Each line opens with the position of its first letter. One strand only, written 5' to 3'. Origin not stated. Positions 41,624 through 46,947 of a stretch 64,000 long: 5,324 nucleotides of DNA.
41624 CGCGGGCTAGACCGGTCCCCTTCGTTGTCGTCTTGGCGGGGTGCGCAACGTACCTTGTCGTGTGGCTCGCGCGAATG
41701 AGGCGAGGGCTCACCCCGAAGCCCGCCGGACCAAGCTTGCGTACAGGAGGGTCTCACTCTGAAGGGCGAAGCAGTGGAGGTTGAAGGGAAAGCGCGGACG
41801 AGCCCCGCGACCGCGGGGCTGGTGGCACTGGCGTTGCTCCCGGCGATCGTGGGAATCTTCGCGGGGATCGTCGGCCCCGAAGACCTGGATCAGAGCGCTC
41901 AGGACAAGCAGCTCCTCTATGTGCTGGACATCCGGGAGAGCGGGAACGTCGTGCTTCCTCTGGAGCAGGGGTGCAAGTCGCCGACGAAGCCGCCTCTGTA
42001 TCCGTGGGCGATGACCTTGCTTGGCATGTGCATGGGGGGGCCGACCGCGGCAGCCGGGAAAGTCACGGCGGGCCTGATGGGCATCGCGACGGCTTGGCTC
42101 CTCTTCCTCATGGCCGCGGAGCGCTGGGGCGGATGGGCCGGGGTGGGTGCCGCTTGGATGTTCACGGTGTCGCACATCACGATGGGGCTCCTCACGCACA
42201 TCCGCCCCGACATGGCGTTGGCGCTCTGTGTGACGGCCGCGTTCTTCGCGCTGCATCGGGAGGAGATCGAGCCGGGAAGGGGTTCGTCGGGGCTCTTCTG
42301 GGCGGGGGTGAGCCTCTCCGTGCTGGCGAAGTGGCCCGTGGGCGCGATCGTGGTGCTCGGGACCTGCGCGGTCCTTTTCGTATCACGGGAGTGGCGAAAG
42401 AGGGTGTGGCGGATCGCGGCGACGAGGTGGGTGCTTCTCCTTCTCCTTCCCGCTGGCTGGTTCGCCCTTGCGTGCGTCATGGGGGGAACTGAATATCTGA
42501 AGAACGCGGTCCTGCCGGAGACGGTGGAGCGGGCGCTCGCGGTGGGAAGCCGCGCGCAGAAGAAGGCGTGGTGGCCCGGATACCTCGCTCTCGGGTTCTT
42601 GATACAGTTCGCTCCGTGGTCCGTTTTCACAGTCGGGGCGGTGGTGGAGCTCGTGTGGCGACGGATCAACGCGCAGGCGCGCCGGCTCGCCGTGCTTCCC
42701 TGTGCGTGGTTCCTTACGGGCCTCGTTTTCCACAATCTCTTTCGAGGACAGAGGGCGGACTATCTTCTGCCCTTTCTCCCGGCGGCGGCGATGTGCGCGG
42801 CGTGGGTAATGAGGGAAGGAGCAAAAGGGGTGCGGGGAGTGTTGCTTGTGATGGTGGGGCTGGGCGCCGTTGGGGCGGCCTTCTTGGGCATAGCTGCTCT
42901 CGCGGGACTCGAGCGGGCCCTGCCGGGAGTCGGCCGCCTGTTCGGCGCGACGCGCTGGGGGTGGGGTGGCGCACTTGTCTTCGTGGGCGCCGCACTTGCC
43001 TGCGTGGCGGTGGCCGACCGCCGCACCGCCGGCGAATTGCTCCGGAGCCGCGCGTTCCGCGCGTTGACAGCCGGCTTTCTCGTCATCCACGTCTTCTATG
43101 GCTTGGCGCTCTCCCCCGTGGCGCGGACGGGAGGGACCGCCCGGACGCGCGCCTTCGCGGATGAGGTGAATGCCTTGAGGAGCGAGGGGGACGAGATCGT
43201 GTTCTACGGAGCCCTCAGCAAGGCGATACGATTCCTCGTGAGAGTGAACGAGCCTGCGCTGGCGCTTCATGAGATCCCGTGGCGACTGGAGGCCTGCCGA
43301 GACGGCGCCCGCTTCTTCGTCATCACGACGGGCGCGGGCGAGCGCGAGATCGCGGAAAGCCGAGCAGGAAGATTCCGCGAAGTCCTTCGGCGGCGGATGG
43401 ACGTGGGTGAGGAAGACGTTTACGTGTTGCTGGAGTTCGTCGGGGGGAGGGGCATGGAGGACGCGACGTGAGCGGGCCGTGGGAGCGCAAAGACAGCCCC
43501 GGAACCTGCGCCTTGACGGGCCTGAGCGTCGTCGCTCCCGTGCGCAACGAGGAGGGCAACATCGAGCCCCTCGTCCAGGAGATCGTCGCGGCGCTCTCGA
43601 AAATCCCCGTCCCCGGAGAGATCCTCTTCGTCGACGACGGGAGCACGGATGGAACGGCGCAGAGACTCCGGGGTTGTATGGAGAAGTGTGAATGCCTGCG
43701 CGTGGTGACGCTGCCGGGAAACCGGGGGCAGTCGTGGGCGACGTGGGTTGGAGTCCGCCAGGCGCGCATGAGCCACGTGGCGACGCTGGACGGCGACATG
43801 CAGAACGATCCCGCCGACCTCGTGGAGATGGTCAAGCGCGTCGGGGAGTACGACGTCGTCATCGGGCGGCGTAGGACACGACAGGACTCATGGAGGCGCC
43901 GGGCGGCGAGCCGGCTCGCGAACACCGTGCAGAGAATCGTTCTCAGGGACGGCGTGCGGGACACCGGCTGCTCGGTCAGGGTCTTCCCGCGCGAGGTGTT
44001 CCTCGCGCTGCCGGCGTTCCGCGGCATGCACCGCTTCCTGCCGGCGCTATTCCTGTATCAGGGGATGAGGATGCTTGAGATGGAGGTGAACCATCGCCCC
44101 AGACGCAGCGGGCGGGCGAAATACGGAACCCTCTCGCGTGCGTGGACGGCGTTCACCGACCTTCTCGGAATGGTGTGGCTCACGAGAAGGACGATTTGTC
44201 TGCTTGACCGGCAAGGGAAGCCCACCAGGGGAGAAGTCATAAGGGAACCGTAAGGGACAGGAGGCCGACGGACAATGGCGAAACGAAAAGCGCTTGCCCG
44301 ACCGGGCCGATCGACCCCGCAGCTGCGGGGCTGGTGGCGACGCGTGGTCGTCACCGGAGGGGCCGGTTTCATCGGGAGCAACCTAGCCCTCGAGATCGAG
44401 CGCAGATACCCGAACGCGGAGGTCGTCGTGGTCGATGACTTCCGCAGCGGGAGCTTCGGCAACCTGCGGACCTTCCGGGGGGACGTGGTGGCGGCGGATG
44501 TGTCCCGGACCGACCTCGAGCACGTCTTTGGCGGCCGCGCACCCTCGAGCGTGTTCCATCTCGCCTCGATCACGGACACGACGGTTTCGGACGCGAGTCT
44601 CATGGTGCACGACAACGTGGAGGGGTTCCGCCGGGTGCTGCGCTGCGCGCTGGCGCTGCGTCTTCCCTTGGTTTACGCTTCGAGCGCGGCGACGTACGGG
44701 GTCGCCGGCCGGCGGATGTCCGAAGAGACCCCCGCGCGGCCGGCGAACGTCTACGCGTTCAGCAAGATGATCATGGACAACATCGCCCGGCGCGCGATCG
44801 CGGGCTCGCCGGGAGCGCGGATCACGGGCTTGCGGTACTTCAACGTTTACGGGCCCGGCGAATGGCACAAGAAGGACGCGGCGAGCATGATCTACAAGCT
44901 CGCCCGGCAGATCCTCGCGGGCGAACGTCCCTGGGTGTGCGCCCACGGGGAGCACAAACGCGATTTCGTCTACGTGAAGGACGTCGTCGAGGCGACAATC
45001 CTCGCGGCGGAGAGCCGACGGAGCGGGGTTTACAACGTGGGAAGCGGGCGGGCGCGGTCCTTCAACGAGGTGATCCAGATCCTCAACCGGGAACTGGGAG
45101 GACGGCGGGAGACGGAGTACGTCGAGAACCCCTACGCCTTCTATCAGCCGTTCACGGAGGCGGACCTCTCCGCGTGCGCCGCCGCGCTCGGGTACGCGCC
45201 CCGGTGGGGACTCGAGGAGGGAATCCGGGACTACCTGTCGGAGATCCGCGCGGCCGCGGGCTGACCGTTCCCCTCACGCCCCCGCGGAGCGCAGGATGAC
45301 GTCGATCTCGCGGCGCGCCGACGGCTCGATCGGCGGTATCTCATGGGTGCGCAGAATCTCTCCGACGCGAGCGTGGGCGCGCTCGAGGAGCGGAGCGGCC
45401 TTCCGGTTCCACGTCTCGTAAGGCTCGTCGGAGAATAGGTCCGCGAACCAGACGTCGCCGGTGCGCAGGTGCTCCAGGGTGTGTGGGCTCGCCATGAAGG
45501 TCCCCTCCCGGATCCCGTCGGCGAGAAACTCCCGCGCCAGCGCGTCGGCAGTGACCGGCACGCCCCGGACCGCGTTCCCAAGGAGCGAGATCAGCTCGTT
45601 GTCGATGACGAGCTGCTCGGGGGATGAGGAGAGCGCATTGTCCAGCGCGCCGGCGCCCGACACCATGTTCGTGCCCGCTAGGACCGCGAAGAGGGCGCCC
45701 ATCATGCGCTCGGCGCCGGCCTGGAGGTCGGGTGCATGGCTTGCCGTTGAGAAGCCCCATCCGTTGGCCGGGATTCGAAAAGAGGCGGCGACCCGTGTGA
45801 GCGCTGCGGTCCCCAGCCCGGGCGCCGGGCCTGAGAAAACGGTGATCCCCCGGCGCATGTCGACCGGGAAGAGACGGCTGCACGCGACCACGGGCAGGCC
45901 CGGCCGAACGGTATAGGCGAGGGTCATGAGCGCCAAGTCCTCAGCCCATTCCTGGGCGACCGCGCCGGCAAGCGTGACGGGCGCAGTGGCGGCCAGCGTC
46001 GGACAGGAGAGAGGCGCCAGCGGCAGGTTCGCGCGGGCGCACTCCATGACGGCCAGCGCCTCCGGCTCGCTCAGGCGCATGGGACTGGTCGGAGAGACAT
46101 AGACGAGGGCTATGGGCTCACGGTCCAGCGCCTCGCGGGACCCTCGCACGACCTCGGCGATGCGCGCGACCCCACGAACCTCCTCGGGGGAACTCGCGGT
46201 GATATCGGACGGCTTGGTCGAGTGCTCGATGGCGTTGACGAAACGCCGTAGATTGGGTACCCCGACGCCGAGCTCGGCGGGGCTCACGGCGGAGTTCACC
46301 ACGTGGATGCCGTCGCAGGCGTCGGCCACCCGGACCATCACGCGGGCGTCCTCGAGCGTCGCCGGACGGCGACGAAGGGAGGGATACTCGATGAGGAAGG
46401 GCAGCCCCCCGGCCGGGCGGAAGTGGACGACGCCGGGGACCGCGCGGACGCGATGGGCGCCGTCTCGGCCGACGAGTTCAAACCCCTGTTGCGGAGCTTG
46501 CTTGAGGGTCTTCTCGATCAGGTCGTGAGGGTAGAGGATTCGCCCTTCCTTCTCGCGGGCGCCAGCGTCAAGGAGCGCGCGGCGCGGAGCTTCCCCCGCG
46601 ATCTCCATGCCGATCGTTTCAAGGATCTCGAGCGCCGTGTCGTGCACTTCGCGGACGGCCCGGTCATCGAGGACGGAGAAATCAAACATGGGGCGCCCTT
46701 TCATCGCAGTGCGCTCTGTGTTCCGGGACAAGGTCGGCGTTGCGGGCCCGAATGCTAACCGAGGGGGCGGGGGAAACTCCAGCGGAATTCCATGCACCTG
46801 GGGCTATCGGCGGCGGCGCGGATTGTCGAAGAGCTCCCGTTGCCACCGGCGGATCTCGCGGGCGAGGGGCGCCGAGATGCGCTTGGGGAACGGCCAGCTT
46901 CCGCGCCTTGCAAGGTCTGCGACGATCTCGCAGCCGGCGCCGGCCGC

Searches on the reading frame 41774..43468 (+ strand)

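Call 54: search_protein_families(library=pfam, proteins=[window:41774-43468:+], max_evalue=0.00001)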
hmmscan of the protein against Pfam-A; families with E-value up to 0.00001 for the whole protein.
window:41774-43468:+ (565 aa): 1 family
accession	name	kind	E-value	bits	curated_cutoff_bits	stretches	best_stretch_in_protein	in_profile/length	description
PF13231.12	PMT_2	-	1.3e-06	29.2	26.1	1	72-227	2-157/160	Dolichyl-phosphate-mannose-protein mannosyltransferase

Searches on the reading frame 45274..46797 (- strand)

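Call 68: search_protein_families(library=pfam, proteins=[window:45274-46797:-], max_evalue=0.00001)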
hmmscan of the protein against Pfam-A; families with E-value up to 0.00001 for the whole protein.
window:45274-46797:- (507 aa): 1 family
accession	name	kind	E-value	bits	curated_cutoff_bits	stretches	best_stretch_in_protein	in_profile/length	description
PF06253.16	MTTB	-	4.6e-78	262.9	25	1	35-498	26-488/500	Trimethylamine methyltransferase (MTTB)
